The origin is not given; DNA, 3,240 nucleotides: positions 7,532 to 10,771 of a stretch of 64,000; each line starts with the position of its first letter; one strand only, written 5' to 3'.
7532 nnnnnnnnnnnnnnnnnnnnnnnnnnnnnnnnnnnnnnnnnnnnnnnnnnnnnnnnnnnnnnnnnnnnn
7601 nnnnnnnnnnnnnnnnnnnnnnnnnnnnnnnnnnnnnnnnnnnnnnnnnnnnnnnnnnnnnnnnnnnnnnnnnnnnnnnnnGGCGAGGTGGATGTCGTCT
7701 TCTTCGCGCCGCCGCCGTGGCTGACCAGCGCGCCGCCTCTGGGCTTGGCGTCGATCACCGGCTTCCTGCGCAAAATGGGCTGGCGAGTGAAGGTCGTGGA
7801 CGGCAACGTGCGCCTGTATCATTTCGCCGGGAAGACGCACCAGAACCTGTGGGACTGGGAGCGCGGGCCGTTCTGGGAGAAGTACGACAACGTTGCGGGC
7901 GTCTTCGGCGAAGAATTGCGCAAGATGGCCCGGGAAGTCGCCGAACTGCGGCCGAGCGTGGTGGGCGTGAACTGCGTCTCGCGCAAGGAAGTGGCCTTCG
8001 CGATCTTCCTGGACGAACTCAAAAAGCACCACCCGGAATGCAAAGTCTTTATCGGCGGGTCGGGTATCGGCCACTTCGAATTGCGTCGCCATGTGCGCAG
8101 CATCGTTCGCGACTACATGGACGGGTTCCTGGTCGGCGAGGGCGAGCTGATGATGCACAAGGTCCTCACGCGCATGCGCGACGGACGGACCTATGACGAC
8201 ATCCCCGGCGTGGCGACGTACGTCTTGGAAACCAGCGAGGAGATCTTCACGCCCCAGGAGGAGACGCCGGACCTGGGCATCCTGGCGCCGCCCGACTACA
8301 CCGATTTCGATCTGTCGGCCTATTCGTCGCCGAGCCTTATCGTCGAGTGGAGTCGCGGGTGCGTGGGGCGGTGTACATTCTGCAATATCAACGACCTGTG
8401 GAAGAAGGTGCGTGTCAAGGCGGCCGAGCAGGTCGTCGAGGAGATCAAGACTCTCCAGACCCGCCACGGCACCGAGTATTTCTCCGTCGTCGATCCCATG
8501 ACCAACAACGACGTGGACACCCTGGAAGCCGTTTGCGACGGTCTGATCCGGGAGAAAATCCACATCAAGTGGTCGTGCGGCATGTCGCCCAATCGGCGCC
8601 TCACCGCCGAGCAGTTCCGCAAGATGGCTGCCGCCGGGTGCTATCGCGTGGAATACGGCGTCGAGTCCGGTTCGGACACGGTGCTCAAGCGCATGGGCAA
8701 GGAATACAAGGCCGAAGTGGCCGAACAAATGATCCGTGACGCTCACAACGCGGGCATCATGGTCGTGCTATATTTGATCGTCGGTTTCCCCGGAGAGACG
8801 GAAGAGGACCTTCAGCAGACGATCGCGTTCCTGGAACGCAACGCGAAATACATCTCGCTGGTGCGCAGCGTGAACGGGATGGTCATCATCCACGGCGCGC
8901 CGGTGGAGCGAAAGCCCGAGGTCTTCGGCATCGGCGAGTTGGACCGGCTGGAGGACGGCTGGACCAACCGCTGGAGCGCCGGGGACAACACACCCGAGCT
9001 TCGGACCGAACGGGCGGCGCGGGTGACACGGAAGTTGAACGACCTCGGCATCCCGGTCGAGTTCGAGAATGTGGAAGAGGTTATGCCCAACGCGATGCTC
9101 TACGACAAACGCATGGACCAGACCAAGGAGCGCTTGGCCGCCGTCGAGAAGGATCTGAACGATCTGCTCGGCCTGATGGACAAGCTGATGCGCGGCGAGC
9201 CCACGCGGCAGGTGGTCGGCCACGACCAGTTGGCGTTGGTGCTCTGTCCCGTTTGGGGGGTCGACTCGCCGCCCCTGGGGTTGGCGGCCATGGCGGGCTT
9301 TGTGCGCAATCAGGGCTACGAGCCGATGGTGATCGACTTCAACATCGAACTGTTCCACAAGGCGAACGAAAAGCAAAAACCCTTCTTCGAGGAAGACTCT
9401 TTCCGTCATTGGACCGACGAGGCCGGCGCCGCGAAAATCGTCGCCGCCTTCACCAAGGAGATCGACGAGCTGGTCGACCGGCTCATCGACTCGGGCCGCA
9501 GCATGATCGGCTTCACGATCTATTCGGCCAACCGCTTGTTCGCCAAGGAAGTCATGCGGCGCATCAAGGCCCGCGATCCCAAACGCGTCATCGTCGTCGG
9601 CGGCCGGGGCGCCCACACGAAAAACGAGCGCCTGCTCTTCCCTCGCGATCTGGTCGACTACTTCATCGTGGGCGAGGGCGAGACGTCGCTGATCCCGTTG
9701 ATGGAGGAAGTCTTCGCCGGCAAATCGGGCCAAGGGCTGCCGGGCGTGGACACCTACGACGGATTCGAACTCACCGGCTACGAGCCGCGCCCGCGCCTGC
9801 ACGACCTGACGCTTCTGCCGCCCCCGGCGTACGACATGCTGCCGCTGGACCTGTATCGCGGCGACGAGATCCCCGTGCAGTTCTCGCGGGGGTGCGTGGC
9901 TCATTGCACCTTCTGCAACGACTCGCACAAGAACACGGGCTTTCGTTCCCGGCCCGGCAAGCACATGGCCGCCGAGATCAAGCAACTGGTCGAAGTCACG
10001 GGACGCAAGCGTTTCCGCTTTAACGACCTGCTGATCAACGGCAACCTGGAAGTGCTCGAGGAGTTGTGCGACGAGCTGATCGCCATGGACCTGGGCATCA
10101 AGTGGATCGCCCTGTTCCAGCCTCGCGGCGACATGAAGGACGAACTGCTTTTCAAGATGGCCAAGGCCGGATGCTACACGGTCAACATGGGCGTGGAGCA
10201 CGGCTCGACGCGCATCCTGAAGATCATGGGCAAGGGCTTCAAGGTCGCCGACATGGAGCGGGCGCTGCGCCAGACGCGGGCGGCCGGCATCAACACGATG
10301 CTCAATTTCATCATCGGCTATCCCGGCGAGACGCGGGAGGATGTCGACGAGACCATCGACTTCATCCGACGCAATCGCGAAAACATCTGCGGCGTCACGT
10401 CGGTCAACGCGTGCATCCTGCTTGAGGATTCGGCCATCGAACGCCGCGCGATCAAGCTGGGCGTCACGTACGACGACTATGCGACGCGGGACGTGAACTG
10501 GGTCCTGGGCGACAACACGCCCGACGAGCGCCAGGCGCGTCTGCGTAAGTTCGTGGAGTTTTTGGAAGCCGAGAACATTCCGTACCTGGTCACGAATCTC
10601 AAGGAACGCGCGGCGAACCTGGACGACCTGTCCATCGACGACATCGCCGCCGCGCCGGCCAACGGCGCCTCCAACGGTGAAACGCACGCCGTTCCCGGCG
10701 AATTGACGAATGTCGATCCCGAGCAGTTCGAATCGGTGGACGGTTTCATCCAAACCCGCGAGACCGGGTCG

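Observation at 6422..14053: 2543-aa single polypeptide carrying five radical SAM domains (1 SPASM-type + 4 tandem B12-binding modules)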

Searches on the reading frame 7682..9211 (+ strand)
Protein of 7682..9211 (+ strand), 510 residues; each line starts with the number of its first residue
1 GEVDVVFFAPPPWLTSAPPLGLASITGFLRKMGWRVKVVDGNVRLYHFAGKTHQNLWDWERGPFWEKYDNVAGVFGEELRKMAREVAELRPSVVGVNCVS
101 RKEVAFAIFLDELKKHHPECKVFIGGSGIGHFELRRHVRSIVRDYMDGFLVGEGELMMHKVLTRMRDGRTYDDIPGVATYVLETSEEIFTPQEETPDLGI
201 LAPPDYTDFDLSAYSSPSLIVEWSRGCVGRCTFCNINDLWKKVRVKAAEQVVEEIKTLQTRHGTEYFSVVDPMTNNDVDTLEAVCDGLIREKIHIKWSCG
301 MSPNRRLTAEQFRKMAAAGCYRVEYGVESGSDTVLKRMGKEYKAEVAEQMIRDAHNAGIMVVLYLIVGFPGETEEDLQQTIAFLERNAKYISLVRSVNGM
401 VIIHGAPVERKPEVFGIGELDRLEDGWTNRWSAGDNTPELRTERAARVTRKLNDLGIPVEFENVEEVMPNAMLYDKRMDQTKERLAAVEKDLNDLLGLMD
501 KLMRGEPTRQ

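Call 7: search_protein_families(library=ncbifam, proteins=[window:7682-9211:+], max_evalue=0.001)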
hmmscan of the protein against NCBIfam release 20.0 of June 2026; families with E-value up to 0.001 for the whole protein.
window:7682-9211:+ (510 aa): 38 families (the best 25 are shown)
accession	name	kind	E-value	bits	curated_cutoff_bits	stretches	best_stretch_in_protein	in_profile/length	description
TIGR03975.1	rSAM_ocin_1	subfamily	2.8e-46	158.2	281.85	1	77-384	115-427/606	RiPP maturation radical SAM C-methyltransferase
TIGR04072.2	rSAM_ladder_B12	equivalog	1.5e-31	109.5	360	1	115-409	94-369/443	lipid biosynthesis B12-binding/radical SAM protein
TIGR04479.1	bcpD_PhpK_rSAM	subfamily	1.3e-30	106.3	600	1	74-387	94-409/504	PhpK family radical SAM P-methyltransferase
NF050148.1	rSAM_ApyD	equivalog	8.9e-29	100.4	750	1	80-387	64-366/645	RiPP biosynthesis radical SAM protein ApyD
TIGR04385.1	B12_rSAM_cofa1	equivalog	2e-28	99.8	450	1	100-389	80-366/438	B12 lower ligand biosynthesis radical SAM protein BzaD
TIGR04014.1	B12_SAM_MJ_0865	equivalog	2.6e-28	99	360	2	146-269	90-211/434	methyl-coenzyme M reductase glutamine C-methyltransferase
TIGR02026.1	BchE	equivalog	5.6e-25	88.1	481.35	1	81-382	54-360/497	magnesium-protoporphyrin IX monomethyl ester anaerobic oxidative cyclase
TIGR04013.1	B12_SAM_MJ_1487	hypoth_equivalog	2.7e-23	82.5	251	2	323-394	269-340/382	TIGR04013 family B12-binding domain/radical SAM domain-containing protein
TIGR03471.1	HpnJ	equivalog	3.7e-23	82.2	577.6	1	207-385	181-363/472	hopanoid biosynthesis associated radical SAM protein HpnJ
NF038361.1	rSAM_Sden_1168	equivalog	5.4e-19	68.1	575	1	18-386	84-450/560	Sden_1168 family B12-binding radical SAM P-methyltransferase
TIGR00089.1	TIGR00089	subfamily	3.5e-17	62.3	251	1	215-386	137-317/429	MiaB/RimO family radical SAM methylthiotransferase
NF040546.1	rSAM_CUAEP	equivalog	1.5e-15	56.9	500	1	143-451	96-406/468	CUAEP/CCAEP-tail radical SAM (seleno)protein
TIGR04367.1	HpnR_B12_rSAM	equivalog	1.5e-15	56.8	650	1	79-367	49-333/490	hopanoid C-3 methylase HpnR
TIGR01579.1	MiaB-like-C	equivalog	5.5e-15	55.5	357.05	1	225-386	147-317/416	tRNA (N(6)-L-threonylcarbamoyladenosine(37)-C(2))-methylthiotransferase MtaB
TIGR01125.1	TIGR01125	equivalog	1.5e-14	53.9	356.95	1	223-387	142-316/432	30S ribosomal protein S12 methylthiotransferase RimO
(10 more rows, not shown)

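Call 27: search_solved_structures(query=window:7682-9211:+, max_evalue=0.001, show_alignments=1)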
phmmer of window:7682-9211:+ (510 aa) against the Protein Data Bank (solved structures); distinct sequences matched with E-value up to 0.001: 5.
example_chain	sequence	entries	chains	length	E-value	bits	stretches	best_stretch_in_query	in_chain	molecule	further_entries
9ccb_A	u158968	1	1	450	3e-12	49.1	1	205-385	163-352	Radical SAM core domain-containing protein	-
4jc0_A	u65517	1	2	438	1.2e-10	43.8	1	215-386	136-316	Ribosomal protein S12 methylthiotransferase RimO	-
2qgq_A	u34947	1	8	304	1.2e-10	43.8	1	217-386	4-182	Protein TM_1862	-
6fd2_B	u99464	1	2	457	1.7e-08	36.6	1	220-384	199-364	Putative apramycin biosynthetic oxidoreductase 4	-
5ul2_A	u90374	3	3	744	4.5e-07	32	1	76-387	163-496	OxsB protein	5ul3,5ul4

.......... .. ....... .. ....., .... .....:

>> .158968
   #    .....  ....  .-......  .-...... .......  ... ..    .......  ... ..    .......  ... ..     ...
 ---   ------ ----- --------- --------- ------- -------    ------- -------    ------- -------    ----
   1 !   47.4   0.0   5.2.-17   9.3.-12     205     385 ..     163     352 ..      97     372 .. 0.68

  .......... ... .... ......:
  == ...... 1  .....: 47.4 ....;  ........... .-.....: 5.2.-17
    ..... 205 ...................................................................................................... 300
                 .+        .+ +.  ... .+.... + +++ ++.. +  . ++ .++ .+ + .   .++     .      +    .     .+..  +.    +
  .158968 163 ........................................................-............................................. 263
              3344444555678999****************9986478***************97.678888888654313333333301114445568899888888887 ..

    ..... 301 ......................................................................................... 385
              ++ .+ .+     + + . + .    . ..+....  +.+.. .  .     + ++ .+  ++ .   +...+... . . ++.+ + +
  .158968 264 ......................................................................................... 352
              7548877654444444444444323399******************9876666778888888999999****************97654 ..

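Call 41: search_protein_families(library=pfam, proteins=[window:7682-9211:+], max_evalue=0.01)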
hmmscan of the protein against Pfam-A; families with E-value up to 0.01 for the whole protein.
window:7682-9211:+ (510 aa): 2 families
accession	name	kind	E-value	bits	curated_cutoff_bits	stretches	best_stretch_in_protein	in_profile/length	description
PF04055.27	Radical_SAM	-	1.3e-27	97.5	29.5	1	222-384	2-166/166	Radical SAM superfamily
PF02310.24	B12-binding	-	9.8e-07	29.1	32.1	0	81-132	42-96/121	B12 binding domain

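Call 65: predict_structure(alignment_id=A3)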
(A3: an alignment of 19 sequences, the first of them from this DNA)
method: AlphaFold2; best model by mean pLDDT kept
length: 480 residues; sequences in the alignment: 19
mean_pLDDT: 90.3   pTM: 0.87
mean pLDDT of the five models: 90.3, 90.1, 89.3, 88.0, 87.3
residues with pLDDT >= 90: 314; 70-90: 144; 50-70: 22; < 50: 0
segments of 3 or more residues with pLDDT < 50: none
pLDDT, mean of each block of 10 residues (from residue 1): 92 90 95 97 94 84 88 97 97 92 93 97 91 88 92 91 95 92 87 84 94 91 84 82 88 96 92 84 97 95 93 98 92 94 95 98 92 95 98 90 87 91 79 88 90 94 63 58
secondary structure, 60 per line:
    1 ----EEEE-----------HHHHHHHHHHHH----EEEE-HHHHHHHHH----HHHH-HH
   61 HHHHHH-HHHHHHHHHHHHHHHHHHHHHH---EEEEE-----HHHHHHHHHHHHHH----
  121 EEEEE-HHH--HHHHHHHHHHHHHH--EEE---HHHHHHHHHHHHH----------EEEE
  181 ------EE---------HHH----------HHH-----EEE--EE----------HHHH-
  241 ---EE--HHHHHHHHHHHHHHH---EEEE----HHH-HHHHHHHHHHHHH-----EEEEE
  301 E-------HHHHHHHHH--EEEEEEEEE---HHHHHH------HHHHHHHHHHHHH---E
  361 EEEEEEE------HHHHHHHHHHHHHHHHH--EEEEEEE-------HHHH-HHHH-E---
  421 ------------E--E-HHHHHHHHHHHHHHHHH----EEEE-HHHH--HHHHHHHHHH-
elements in order: E5-8 H20-31 E36-39 H41-49 H54-57 H59-66 H68-89 E93-97 H103-116 E121-125 H132-145 E148-150 H154-166 E177-180 E219-221 H236-239 H248-262 E266-269 H278-290 E296-301 H309-317 E320-328 H332-337 H344-356 E360-367 H374-390 E393-399 H407-410 H412-415 H438-454 E459-462 H464-467 H470-479

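Call 68: fold_search(model_id=the predicted structure, library=pdb)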
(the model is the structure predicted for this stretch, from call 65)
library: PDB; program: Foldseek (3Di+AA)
matches with E <= 10: 1865; with E <= 0.001: 142
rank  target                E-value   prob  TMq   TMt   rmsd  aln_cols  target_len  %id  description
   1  6wte_A                1.9e-20  1.00  0.66  0.57   6.6       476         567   17  Structure of radical S-adenosylmethionine methyltransferase, TsrM, from Kitasatospora setae with cobalamin and [4Fe-4S (released 2020-12-23)
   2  9ccb                  4.1e-20  1.00  0.65  0.74   5.4       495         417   18  X-ray crystal structure of methyl-coenzyme M reductase glutamine methylase (MgmA) from Methanothermobacter marburgensis  (released 2025-01-01)
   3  6wte_B                4.1e-20  1.00  0.67  0.61   5.1       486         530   16  Structure of radical S-adenosylmethionine methyltransferase, TsrM, from Kitasatospora setae with cobalamin and [4Fe-4S (released 2020-12-23)
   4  6wtf_A                5.8e-20  1.00  0.67  0.60   4.0       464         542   17  Structure of radical S-adenosylmethionine methyltransferase, TsrM, from Kitasatospora setae with tryptophan substrate  (released 2020-12-23)
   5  6wtf_B                7.3e-20  1.00  0.66  0.59   6.7       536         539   17  Structure of radical S-adenosylmethionine methyltransferase, TsrM, from Kitasatospora setae with tryptophan substrate  (released 2020-12-23)
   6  5ul3                  9.0e-19  1.00  0.71  0.48   4.0       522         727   17  Structure of Cobalamin-dependent S-adenosylmethionine radical enzyme OxsB with aqua-cobalamin bound (released 2017-04-19)
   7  5ul4                  9.0e-19  1.00  0.72  0.49   4.2       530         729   17  Structure of Cobalamin-dependent S-adenosylmethionine radical enzyme OxsB with aqua-cobalamin and S-adenosylmethionine b (released 2017-04-19)
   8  5ul2                  4.9e-18  1.00  0.68  0.46   4.6       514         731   18  Structure of Apo, SeMet-labeled Cobalamin-dependent S-adenosylmethionine radical enzyme OxsB (released 2017-04-19)
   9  6fd2_B                7.4e-18  1.00  0.66  0.69   5.3       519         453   16  Radical SAM 1,2-diol dehydratase AprD4 in complex with its substrate paromamine (released 2018-01-17)
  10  6fd2_A                7.8e-18  1.00  0.70  0.74   4.4       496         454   18  Radical SAM 1,2-diol dehydratase AprD4 in complex with its substrate paromamine (released 2018-01-17)
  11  9n1c                  1.8e-16  1.00  0.65  0.51   5.3       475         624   16  Crystal structure of CysS from Corallococcus sp. CA054B with 5'-deoxyadenosine, methionine, and pantetheinylated 3-ethox (released 2026-01-28)
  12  9n1b                  3.0e-16  1.00  0.64  0.51   5.2       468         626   16  Crystal structure of CysS from Corallococcus sp. CA054B with 5'-deoxyadenosine, methionine, and pantetheinylated 3-metho (released 2026-01-28)
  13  9n1d                  4.4e-16  1.00  0.61  0.49   5.3       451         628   16  Crystal structure of CysS from Corallococcus sp. CA054B with 5'-deoxyadenosine and methionine bound (released 2026-01-28)
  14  7kdy_A                6.8e-15  1.00  0.62  0.47   5.4       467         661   15  Crystal structure of Streptomyces tokunonesis TokK with hydroxycobalamin, 5'-deoxyadenosine, methionine, and (2R)-pant (released 2022-01-12)
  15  9a6d_A                7.2e-15  1.00  0.54  0.57   7.6       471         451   15  Integrative model of MTAB-YVFG by crosslinking MS and deep learning (released 2024-09-18)
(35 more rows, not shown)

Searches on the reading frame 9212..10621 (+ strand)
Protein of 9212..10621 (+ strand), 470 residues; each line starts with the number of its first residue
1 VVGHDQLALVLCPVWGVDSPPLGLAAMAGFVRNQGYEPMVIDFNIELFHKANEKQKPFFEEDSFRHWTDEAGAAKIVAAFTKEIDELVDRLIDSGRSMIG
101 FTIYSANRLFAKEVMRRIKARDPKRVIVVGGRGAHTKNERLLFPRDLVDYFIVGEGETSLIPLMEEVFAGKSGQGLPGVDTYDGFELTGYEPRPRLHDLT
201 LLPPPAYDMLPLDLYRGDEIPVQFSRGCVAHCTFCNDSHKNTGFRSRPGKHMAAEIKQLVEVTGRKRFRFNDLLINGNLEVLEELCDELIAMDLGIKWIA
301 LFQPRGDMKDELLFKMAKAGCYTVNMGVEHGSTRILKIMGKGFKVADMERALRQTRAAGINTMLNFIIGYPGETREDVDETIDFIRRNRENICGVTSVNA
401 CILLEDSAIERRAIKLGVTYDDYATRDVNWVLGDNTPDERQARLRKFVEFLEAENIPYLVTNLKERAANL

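Call 7: search_protein_families(library=ncbifam, proteins=[window:9212-10621:+], max_evalue=0.001)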
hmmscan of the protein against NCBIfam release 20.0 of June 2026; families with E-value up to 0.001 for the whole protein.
window:9212-10621:+ (470 aa): 29 families (the best 25 are shown)
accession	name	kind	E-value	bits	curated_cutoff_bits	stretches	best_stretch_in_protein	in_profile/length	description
NF050148.1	rSAM_ApyD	equivalog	6.4e-41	140.5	750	1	91-426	70-405/645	RiPP biosynthesis radical SAM protein ApyD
TIGR03975.1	rSAM_ocin_1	subfamily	1.1e-38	133.1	281.85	1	71-386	104-428/606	RiPP maturation radical SAM C-methyltransferase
TIGR04479.1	bcpD_PhpK_rSAM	subfamily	1.1e-34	119.7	600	1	74-389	89-410/504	PhpK family radical SAM P-methyltransferase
TIGR04072.2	rSAM_ladder_B12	equivalog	1.3e-32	113.1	360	1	111-422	86-381/443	lipid biosynthesis B12-binding/radical SAM protein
TIGR04014.1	B12_SAM_MJ_0865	equivalog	1.6e-26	93.1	360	1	96-386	39-334/434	methyl-coenzyme M reductase glutamine C-methyltransferase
TIGR04013.1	B12_SAM_MJ_1487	hypoth_equivalog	1.2e-25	90.2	251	2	87-270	34-202/382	TIGR04013 family B12-binding domain/radical SAM domain-containing protein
TIGR02026.1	BchE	equivalog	4.7e-25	88.4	481.35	1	77-384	43-361/497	magnesium-protoporphyrin IX monomethyl ester anaerobic oxidative cyclase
TIGR03471.1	HpnJ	equivalog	7.6e-25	87.7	577.6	1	103-387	74-364/472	hopanoid biosynthesis associated radical SAM protein HpnJ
TIGR04385.1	B12_rSAM_cofa1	equivalog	1.3e-24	87.2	450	1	116-418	91-399/438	B12 lower ligand biosynthesis radical SAM protein BzaD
NF038361.1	rSAM_Sden_1168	equivalog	2.3e-20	72.7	575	1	74-387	119-450/560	Sden_1168 family B12-binding radical SAM P-methyltransferase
NF040546.1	rSAM_CUAEP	equivalog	5.4e-18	64.9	500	1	77-452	30-408/468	CUAEP/CCAEP-tail radical SAM (seleno)protein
TIGR00089.1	TIGR00089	subfamily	8.5e-17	61.1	251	1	222-389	143-319/429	MiaB/RimO family radical SAM methylthiotransferase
TIGR01574.1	miaB-methiolase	equivalog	1.1e-15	57.6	355.3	1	222-387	148-324/437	tRNA (N6-isopentenyl adenosine(37)-C2)-methylthiotransferase MiaB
NF033070.1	rSAM_AprD4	equivalog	5e-15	55.3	500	1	222-385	199-363/456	AprD4 family radical SAM diol-dehydratase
TIGR01125.1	TIGR01125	equivalog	1.1e-14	54.4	356.95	1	222-395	140-323/432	30S ribosomal protein S12 methylthiotransferase RimO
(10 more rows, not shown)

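Call 41: search_protein_families(library=pfam, proteins=[window:9212-10621:+], max_evalue=0.01)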
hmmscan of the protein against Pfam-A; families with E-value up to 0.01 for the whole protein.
window:9212-10621:+ (470 aa): 3 families
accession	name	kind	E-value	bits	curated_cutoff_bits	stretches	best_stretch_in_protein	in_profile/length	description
PF04055.27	Radical_SAM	-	2.9e-21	76.8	29.5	1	223-385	2-166/166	Radical SAM superfamily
PF02310.24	B12-binding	-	3.1e-14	53.3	32.1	1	80-159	36-116/121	B12 binding domain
PF19864.5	Radical_SAM_N2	-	0.0059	16.5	29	0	112-169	73-127/151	Radical SAM proteins, N-terminal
